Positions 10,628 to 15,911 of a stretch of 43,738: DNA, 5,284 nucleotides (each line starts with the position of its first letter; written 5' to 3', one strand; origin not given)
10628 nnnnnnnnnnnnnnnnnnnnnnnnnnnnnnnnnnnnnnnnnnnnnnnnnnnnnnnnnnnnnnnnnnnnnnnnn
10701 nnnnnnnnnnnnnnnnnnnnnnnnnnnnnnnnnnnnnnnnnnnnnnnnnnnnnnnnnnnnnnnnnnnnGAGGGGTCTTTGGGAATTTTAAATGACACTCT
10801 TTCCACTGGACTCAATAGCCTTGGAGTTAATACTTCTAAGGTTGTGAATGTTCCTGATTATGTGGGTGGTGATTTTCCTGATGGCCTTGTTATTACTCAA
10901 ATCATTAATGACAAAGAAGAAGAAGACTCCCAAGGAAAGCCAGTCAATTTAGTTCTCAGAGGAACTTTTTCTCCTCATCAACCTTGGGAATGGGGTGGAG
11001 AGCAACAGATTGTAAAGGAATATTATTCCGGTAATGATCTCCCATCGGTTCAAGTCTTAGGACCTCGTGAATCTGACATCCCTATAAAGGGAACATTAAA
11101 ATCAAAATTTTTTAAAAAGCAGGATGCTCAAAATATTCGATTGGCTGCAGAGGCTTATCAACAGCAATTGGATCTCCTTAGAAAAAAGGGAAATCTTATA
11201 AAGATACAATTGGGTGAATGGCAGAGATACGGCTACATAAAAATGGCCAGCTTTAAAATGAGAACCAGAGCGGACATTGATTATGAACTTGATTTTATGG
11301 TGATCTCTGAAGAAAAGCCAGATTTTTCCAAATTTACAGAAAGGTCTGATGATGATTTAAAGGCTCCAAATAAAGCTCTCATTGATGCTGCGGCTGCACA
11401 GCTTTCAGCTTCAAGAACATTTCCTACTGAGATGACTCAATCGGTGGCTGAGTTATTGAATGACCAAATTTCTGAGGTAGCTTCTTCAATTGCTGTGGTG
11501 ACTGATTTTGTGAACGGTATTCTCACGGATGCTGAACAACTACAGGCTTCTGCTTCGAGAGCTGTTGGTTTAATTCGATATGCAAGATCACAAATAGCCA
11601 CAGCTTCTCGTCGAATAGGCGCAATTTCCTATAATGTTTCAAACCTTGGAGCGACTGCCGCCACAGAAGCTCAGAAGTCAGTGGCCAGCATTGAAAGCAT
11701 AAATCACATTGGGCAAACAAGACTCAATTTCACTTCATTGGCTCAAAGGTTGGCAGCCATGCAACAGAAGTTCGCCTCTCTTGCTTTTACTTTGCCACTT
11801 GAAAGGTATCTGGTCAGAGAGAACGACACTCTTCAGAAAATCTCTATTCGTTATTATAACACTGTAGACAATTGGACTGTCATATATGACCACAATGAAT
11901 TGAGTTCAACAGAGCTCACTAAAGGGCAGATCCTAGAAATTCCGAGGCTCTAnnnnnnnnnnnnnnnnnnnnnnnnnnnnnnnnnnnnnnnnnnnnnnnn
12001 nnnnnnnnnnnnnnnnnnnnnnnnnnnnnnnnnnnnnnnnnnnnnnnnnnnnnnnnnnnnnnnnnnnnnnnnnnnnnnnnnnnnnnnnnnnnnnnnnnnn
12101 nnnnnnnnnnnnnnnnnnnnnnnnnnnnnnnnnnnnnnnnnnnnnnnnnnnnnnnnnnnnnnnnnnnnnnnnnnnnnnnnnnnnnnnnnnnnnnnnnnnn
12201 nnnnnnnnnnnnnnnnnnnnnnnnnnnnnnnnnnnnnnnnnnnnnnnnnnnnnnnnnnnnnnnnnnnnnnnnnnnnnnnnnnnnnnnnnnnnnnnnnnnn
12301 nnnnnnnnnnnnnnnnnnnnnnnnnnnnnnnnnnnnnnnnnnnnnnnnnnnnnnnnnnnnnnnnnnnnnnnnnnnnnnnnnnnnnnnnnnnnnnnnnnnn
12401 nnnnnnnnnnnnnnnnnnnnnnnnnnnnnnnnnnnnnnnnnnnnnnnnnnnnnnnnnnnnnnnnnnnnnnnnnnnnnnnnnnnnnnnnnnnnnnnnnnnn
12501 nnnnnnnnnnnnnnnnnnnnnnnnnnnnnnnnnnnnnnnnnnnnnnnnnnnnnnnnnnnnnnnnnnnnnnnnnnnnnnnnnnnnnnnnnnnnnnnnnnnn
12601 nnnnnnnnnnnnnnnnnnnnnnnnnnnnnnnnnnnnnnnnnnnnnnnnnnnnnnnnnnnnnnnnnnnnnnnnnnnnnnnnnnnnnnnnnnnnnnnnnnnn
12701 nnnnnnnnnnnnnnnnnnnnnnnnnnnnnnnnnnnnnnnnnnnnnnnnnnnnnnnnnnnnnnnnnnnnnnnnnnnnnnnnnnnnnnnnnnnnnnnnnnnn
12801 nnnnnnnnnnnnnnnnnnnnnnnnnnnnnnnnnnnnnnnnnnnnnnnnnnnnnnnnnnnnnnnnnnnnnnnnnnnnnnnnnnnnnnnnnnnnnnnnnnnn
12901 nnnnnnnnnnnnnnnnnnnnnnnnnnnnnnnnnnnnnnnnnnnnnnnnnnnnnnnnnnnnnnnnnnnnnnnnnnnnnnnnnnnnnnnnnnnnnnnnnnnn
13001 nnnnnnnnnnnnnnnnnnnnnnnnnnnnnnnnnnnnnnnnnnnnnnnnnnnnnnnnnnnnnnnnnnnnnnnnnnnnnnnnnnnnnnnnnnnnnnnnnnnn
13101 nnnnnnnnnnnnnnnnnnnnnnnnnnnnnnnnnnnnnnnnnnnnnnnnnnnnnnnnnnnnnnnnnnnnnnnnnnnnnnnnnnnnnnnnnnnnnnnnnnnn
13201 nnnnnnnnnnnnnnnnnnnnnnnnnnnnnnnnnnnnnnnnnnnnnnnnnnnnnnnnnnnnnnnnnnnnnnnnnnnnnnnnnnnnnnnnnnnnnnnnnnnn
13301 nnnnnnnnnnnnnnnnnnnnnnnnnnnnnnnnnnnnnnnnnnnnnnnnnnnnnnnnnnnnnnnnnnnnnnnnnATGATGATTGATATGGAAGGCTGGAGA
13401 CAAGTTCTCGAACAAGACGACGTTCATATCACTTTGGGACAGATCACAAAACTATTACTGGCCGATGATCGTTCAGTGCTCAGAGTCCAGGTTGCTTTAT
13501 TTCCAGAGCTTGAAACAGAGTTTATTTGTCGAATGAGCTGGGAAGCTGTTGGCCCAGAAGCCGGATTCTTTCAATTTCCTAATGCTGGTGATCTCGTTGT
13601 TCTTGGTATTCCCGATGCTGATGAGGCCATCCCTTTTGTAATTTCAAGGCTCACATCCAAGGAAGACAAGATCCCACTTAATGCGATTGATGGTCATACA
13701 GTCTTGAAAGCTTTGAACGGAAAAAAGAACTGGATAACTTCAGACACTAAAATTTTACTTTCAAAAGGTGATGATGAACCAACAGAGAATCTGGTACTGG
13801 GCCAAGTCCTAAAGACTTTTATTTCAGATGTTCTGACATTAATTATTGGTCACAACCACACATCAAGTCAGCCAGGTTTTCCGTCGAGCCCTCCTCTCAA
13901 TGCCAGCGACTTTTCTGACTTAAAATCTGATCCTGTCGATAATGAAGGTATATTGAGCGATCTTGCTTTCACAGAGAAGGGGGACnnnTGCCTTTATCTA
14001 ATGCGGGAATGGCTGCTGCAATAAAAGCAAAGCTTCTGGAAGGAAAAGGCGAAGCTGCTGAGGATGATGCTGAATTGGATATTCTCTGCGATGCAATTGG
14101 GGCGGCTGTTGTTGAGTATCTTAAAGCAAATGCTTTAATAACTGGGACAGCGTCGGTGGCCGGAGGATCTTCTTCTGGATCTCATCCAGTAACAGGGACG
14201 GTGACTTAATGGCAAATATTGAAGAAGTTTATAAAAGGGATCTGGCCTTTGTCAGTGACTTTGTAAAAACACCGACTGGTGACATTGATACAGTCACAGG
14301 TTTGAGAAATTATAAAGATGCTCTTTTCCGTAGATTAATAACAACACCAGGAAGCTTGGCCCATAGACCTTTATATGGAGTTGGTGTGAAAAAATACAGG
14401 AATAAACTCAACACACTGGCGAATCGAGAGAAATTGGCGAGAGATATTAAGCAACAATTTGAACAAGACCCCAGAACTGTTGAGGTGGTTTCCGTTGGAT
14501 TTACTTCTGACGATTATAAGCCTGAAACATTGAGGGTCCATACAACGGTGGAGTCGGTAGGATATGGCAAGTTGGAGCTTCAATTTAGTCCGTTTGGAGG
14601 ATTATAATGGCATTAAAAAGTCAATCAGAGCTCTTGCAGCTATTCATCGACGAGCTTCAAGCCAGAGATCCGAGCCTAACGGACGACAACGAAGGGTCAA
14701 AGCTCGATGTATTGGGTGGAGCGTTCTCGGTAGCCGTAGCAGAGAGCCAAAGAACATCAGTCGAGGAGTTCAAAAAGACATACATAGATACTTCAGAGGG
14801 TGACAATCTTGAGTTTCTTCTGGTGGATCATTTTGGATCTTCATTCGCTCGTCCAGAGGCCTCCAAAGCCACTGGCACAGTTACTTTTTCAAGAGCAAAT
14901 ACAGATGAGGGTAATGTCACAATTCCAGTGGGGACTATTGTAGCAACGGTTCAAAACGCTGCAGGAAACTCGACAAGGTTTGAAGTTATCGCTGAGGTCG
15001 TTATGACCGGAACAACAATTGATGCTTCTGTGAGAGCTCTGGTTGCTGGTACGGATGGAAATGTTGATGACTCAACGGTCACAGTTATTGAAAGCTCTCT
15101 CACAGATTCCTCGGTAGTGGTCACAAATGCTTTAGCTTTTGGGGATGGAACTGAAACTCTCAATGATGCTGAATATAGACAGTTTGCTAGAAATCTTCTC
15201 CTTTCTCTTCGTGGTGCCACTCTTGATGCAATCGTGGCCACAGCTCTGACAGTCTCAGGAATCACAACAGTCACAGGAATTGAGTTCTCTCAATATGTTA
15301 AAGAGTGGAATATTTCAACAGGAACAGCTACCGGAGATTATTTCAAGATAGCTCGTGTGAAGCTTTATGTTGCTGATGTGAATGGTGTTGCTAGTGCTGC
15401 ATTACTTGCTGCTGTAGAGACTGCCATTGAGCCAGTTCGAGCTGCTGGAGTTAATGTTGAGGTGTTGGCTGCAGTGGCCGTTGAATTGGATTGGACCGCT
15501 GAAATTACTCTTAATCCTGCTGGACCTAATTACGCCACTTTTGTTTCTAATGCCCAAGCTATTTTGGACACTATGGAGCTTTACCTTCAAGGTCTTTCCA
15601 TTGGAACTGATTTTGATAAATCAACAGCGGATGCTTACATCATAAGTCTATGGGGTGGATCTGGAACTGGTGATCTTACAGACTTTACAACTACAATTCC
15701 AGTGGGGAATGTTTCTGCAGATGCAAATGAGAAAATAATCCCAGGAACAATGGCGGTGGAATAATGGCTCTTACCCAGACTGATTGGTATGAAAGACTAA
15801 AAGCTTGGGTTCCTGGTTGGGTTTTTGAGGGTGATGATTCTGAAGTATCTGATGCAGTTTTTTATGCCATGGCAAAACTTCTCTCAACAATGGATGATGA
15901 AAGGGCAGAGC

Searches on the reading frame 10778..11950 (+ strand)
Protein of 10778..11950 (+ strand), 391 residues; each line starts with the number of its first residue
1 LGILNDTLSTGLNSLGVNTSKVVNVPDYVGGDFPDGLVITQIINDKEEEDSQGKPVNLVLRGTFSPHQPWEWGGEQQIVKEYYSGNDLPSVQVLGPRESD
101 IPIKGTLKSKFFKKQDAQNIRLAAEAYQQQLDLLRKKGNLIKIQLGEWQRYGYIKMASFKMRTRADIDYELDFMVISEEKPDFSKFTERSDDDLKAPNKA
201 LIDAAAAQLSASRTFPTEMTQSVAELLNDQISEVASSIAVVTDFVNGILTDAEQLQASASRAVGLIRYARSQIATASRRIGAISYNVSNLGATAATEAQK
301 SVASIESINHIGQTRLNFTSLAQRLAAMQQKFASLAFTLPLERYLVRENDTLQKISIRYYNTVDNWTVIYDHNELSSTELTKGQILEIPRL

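Call 33: search_protein_families(library=phrogs, proteins=[window:10778-11950:+], max_evalue=0.001)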
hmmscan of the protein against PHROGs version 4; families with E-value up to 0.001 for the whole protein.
window:10778-11950:+ (391 aa): 2 families
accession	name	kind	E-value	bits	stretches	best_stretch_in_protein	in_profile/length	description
phrog_975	-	tail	6.1e-05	23.2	1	343-377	6-40/238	baseplate protein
phrog_21362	-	unknown function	9.6e-05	22.7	1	124-389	64-309/321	-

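Call 91: search_protein_families(library=pfam, proteins=[window:10778-11950:+], max_evalue=0.01)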
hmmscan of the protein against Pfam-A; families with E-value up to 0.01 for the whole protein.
window:10778-11950:+ (391 aa): 1 family
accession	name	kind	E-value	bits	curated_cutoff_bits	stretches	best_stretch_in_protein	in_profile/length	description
PF01476.26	LysM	-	0.00056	20.3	20.9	1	344-389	1-43/43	LysM domain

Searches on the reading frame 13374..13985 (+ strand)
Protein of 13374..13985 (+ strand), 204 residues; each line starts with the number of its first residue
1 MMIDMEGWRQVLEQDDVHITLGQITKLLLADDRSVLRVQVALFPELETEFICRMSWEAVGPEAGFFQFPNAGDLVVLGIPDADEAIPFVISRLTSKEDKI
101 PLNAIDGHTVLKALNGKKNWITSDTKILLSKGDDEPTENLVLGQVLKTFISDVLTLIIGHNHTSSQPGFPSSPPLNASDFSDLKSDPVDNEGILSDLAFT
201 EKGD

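Call 91: search_protein_families(library=pfam, proteins=[window:13374-13985:+], max_evalue=0.01)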
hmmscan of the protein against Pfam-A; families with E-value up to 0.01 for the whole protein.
window:13374-13985:+ (204 aa): 1 family
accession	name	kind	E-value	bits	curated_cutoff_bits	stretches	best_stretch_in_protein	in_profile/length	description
PF04717.18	Phage_base_V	-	0.00045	21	23.8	1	30-90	9-71/75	Type VI secretion system/phage-baseplate injector OB domain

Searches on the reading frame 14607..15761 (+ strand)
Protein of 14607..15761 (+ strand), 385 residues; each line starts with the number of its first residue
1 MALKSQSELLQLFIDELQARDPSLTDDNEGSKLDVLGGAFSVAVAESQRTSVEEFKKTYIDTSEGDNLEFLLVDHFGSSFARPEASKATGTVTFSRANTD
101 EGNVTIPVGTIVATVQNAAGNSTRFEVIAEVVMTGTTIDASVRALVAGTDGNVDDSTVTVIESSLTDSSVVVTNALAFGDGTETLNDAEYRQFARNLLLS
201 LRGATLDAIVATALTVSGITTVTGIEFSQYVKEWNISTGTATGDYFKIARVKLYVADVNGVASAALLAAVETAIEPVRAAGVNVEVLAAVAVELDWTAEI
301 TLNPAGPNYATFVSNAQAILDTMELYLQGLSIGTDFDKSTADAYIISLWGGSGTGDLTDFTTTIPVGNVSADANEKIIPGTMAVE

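Call 33: search_protein_families(library=phrogs, proteins=[window:14607-15761:+], max_evalue=0.001)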
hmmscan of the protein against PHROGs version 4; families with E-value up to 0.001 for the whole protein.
window:14607-15761:+ (385 aa): 2 families
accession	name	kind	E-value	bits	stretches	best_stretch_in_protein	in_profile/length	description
phrog_6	-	tail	2.2e-37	129.9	1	4-381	70-400/548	baseplate wedge subunit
phrog_4226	-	tail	0.00041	20.7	1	252-323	95-169/228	baseplate protein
